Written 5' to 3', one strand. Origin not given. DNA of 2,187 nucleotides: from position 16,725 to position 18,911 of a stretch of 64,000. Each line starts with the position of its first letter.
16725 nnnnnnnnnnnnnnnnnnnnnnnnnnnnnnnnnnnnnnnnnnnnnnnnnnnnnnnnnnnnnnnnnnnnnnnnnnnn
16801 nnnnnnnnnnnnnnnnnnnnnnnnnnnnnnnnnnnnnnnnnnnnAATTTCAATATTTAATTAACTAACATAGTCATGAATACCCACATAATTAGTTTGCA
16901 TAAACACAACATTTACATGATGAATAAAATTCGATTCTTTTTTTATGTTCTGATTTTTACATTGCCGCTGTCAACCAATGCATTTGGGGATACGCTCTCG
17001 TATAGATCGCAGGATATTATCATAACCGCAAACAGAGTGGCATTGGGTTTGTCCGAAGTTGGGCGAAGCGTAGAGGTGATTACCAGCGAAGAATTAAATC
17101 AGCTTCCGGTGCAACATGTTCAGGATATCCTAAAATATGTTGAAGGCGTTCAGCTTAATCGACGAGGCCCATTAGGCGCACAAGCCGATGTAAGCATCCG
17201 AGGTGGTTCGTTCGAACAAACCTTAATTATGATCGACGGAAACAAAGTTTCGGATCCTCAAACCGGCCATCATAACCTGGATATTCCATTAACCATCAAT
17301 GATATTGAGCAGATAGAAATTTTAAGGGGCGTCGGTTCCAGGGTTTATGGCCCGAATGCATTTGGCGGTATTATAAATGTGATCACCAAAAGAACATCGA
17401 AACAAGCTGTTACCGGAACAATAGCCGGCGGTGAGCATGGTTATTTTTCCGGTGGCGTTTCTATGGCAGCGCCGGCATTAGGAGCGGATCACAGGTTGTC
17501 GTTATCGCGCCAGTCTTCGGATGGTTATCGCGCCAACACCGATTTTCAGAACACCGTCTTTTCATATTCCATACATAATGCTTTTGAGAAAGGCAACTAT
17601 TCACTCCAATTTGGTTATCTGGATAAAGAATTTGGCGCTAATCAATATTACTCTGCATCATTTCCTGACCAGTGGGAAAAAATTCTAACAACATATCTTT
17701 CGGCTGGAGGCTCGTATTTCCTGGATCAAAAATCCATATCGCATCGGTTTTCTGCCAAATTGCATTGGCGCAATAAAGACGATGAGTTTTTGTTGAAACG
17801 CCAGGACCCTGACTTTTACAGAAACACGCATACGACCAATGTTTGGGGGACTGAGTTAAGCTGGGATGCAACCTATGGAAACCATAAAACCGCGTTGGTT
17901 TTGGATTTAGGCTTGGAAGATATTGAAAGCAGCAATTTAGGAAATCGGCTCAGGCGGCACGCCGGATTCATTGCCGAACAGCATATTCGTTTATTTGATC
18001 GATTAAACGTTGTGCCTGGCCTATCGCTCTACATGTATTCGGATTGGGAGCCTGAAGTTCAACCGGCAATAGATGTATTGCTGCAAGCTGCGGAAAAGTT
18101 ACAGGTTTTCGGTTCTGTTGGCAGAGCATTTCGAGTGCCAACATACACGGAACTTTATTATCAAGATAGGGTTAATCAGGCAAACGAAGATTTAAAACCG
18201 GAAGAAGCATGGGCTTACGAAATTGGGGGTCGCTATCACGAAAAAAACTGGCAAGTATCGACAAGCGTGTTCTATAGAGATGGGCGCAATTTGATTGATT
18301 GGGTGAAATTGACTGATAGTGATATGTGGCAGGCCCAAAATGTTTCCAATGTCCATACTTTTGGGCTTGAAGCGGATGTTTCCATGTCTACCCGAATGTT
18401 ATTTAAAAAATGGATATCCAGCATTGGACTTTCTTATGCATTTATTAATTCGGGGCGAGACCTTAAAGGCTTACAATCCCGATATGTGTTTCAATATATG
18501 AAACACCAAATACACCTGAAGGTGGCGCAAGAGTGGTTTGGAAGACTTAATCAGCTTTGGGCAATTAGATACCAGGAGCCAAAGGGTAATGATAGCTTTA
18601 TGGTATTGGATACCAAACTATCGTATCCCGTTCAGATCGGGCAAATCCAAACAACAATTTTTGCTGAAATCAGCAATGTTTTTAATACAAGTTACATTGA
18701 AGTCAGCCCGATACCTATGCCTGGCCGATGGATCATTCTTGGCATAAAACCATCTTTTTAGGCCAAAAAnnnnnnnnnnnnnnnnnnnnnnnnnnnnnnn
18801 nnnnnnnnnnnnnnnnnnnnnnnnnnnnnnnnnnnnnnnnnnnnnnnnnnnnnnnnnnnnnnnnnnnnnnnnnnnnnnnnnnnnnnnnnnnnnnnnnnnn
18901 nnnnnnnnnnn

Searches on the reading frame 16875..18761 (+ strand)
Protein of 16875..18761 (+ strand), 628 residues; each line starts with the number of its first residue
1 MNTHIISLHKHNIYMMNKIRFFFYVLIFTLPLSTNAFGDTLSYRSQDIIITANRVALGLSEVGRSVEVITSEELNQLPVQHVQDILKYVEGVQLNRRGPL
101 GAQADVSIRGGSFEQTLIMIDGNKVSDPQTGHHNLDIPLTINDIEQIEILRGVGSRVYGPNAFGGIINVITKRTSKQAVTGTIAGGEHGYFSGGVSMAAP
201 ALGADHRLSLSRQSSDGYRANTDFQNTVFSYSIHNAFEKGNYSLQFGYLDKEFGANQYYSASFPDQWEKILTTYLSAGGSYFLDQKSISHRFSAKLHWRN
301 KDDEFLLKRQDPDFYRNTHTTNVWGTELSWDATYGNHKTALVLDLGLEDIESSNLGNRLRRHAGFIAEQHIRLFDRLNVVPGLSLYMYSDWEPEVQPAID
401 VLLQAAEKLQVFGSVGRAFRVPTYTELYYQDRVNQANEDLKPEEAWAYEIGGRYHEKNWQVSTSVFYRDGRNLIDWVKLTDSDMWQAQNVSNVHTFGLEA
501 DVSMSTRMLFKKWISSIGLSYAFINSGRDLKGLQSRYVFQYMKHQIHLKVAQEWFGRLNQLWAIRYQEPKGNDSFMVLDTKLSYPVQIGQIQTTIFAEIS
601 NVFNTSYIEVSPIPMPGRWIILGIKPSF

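Call 93: search_protein_families(library=ncbifam, proteins=[window:16875-18761:+], max_evalue=1e-10)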
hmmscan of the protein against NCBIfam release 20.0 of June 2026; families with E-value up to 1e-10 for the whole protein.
window:16875-18761:+ (628 aa): 23 families
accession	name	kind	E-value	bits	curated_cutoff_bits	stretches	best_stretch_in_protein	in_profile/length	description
TIGR01779.1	TonB-B12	equivalog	5.3e-39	134.3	599.7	1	45-221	28-205/614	TonB-dependent vitamin B12 receptor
NF007926.1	PRK10641.1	equivalog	2.4e-36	125.5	836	1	40-220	22-202/617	TonB-dependent vitamin B12 receptor BtuB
TIGR01785.1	TonB-hemin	subfamily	4.1e-35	121.4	316.85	2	47-305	3-271/677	TonB-dependent heme/hemoglobin receptor family protein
TIGR01786.1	TonB-hemlactrns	subfamily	3e-34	118.4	323.75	2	397-559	440-631/719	TonB-dependent hemoglobin/transferrin/lactoferrin family receptor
TIGR01783.1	TonB-siderophor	subfamily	1.9e-32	112.7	223.5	2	61-251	1-192/649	TonB-dependent siderophore receptor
NF049947.1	TonB_dep_PCPU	exception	3.6e-31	108.1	800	2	67-228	55-225/685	TonB-dependent receptor, PCPU motif-type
NF007478.2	PRK10064.1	equivalog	2.2e-26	92.3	745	1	45-184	30-169/663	catecholate siderophore receptor CirA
NF010011.0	PRK13484.1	equivalog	1.8e-25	89.3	1197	1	45-185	30-172/682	IreA family TonB-dependent siderophore receptor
NF010010.0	PRK13483.1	equivalog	2.3e-25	88.7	927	1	27-177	14-168/660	ligand-gated channel protein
NF049946.1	TonB_dep_CU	exception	3.9e-24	85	700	1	79-244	75-248/683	TonB-dependent receptor, CU motif-type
NF053590.1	TonB_dep_TOL0244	equivalog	2.1e-20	72.9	645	1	53-177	19-145/604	TOL_0244 family TonB-dependent receptor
NF010038.0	PRK13513.1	equivalog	2.5e-20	72.6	942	1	45-178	35-171/659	ligand-gated channel protein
NF010048.1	PRK13524.1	subfamily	1.2e-19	70.3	493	1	42-178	37-182/744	FepA family TonB-dependent siderophore receptor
NF010051.0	PRK13528.1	subfamily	1.9e-19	69.4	583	1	64-178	51-178/727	FepA family TonB-dependent siderophore receptor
NF049944.1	TonB_dep_PUIUD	equivalog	2.3e-18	65.9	850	1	14-233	7-237/686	TonB-dependent receptor, PUIUD motif-type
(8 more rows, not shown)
